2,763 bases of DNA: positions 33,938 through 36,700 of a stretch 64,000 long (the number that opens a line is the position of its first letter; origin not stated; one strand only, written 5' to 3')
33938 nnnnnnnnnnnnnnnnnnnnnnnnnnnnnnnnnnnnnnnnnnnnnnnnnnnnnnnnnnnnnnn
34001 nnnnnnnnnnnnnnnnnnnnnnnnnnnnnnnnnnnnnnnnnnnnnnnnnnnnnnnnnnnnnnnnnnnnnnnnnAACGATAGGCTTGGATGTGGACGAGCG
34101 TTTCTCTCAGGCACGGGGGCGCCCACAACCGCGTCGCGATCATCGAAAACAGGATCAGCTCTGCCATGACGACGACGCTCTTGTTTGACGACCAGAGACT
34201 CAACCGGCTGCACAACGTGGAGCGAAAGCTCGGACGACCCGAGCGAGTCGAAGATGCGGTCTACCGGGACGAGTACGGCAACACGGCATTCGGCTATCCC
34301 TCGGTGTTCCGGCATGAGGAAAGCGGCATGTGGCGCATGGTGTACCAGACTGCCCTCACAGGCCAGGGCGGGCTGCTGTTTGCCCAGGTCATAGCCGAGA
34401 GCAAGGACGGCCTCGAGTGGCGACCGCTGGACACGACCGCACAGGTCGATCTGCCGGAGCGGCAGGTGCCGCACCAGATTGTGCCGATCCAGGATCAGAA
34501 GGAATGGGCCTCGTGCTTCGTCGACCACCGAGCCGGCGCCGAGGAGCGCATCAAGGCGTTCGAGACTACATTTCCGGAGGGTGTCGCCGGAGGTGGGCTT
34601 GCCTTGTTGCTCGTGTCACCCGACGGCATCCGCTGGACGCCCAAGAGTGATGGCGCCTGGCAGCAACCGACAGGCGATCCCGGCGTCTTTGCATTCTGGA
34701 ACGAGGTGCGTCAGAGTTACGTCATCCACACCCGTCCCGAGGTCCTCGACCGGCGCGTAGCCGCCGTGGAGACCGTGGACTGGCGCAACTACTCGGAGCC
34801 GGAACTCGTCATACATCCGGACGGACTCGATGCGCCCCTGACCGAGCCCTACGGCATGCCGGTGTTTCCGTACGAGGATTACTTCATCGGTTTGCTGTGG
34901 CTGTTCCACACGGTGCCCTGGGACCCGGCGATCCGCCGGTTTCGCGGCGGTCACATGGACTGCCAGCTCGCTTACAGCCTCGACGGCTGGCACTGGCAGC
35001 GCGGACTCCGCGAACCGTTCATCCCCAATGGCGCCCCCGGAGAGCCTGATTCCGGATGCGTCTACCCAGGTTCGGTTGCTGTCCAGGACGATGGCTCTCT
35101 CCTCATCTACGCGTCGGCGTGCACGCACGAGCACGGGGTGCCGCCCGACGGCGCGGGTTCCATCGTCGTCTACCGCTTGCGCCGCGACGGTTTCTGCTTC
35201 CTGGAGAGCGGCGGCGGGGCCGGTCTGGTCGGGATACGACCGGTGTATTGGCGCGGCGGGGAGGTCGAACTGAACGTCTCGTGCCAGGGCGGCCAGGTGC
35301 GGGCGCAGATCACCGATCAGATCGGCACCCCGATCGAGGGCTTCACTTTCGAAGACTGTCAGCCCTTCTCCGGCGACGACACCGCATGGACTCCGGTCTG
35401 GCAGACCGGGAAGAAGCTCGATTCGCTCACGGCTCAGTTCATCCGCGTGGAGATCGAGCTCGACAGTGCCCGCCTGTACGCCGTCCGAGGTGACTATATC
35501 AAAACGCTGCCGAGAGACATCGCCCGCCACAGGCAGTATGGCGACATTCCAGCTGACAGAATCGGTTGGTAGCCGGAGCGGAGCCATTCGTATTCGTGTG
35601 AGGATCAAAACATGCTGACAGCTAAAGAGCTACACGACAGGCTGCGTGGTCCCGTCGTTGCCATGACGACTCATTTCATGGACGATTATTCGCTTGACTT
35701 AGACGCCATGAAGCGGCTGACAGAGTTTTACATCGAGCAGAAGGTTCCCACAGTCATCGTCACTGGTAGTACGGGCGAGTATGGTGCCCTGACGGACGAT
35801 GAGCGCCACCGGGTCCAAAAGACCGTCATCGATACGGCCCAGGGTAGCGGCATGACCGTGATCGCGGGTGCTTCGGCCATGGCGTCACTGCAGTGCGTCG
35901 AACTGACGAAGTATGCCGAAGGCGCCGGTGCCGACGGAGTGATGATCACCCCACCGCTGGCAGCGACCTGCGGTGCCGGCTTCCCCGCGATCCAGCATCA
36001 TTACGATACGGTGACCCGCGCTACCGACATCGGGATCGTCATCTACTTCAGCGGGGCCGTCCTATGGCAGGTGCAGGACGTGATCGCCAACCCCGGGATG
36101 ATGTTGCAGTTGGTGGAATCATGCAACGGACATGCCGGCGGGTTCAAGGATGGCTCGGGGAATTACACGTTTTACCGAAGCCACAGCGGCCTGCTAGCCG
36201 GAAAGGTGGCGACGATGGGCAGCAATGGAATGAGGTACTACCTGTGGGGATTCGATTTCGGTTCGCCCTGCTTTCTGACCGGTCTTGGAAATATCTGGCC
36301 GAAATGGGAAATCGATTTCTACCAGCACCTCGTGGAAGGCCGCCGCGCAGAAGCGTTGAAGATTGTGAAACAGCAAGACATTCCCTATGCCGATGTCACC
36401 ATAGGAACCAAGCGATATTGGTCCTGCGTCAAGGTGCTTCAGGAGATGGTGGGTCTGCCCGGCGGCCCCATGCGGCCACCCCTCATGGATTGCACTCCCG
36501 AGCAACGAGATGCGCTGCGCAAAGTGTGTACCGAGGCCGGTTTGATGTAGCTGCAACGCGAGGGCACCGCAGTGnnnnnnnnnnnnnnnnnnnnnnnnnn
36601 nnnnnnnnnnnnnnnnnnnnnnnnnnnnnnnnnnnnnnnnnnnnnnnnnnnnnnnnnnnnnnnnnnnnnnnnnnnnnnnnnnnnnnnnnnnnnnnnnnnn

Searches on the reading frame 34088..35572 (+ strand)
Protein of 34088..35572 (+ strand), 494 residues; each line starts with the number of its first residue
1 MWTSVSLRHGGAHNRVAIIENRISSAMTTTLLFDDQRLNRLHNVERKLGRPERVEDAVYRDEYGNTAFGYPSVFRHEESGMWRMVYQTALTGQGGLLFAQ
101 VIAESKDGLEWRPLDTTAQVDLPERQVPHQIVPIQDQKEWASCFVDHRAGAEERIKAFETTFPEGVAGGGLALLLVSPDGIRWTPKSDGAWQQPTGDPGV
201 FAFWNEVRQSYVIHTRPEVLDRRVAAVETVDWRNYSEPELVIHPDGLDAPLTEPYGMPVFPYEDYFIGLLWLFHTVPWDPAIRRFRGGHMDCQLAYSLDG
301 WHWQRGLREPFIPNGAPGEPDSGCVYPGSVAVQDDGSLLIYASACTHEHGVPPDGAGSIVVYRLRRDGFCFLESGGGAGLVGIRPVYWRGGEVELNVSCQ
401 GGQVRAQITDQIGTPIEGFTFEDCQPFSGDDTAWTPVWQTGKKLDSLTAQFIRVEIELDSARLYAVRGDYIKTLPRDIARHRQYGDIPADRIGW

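Call 14: search_protein_families(library=pfam, proteins=[window:34088-35572:+], max_evalue=0.001)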
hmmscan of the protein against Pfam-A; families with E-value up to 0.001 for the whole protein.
window:34088-35572:+ (494 aa): 0 families

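Call 73: search_protein_families(library=ncbifam, proteins=[window:34088-35572:+], max_evalue=0.01)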
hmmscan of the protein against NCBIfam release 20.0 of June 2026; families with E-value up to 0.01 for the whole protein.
window:34088-35572:+ (494 aa): 0 families

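Call 80: search_solved_structures(query=A4, max_evalue=10)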
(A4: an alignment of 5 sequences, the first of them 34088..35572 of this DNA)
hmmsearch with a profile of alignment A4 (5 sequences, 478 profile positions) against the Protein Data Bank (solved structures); distinct sequences matched with E-value up to 10: 26.
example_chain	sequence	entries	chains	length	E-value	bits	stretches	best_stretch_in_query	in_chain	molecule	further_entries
6n1a_A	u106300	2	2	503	1.8e-08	36.4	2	163-349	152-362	Carbohydrate-binding protein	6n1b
9fj8_A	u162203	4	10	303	6.1e-05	24.8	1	42-112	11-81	1,2-beta-oligomannan phosphorylase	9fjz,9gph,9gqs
4u6d_A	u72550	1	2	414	0.00036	22.2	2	67-116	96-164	Conserved hypothetical periplasmic protein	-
7fip_A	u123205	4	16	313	0.0025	19.4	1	46-110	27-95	Beta-1,2-mannobiose phosphorylase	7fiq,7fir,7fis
9eqq_A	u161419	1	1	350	0.0034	19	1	200-351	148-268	Uhgb_MS mannoside synthase from an unknown human gut bacterium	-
9erg_A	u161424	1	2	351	0.0034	19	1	200-351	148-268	Uhgb_MS mannoside synthase from an unknown human gut bacterium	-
9erh_A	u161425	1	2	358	0.0037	18.9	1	200-351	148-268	Uhgb_MS mannoside synthase from an unknown human gut bacterium in complex with 1,2-beta-ma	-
3r67_A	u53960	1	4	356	0.0071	18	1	292-349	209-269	putative Glycosidase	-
4ak5_A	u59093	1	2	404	0.027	16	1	91-347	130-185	ANHYDRO-ALPHA-L-GALACTOSIDASE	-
4ak6_A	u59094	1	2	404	0.031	15.9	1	91-347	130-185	ANHYDRO-ALPHA-L-GALACTOSIDASE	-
4ak7_A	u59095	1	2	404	0.031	15.8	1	91-347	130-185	ANHYDRO-ALPHA-L-GALACTOSIDASE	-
5ayd_A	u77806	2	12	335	0.034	15.7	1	251-312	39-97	Beta-1,4-mannooligosaccharide phosphorylase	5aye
3p2n_A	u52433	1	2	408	0.035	15.7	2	290-354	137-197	3,6-anhydro-alpha-L-galactosidase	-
3u14_A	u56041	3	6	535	0.043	15.4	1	57-204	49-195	Fructofuranosidase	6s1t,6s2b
4onz_A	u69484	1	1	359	0.058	14.9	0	51-133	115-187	putative glycoside hydrolase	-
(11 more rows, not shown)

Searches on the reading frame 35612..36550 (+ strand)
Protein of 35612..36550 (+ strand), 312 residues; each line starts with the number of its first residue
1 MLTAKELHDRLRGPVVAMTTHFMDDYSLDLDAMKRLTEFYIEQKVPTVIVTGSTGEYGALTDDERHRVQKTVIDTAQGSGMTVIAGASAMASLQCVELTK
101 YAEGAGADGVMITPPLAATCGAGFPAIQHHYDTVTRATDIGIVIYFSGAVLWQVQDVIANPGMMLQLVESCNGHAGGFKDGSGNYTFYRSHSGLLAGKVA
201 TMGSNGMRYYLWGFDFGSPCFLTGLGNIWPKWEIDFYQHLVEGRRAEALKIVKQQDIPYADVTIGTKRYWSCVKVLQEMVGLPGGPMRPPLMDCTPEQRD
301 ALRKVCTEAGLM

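Call 14: search_protein_families(library=pfam, proteins=[window:35612-36550:+], max_evalue=0.001)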
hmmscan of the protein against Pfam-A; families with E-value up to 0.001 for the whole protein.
window:35612-36550:+ (312 aa): 1 family
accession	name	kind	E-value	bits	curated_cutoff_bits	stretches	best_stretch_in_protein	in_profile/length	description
PF00701.28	DHDPS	-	1.1e-25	90.4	22.1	1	12-307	3-287/289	Dihydrodipicolinate synthetase family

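Call 73: search_protein_families(library=ncbifam, proteins=[window:35612-36550:+], max_evalue=0.01)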
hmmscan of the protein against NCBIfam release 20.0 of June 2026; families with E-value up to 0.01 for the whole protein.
window:35612-36550:+ (312 aa): 7 families
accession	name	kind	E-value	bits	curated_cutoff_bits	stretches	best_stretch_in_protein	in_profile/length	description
NF002958.0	PRK03620.1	subfamily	8.2e-29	100.4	278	1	18-308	18-298/307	5-dehydro-4-deoxyglucarate dehydratase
TIGR03249.1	KdgD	equivalog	1.2e-27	96.8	373.95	1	19-307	17-296/299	5-dehydro-4-deoxyglucarate dehydratase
TIGR00674.1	dapA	equivalog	2.1e-26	92.4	206.15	1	15-307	3-284/286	4-hydroxy-tetrahydrodipicolinate synthase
TIGR02313.1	HpaI-NOT-DapA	exception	7.5e-21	74.2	396.7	1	11-311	1-291/294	2,4-dihydroxyhept-2-ene-1,7-dioic acid aldolase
NF003164.0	PRK04147.1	equivalog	9.9e-17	61.1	281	1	10-145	3-136/294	N-acetylneuraminate lyase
TIGR00683.1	nanA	equivalog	6.1e-15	55.3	382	1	11-146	1-134/293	N-acetylneuraminate lyase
NF040954.1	Arch_KDGaldase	equivalog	7.9e-09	35.2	390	1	15-304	4-276/288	bifunctional 2-dehydro-3-deoxy-phosphogluconate/2-dehydro-3-deoxy-6-phosphogalactonate aldolase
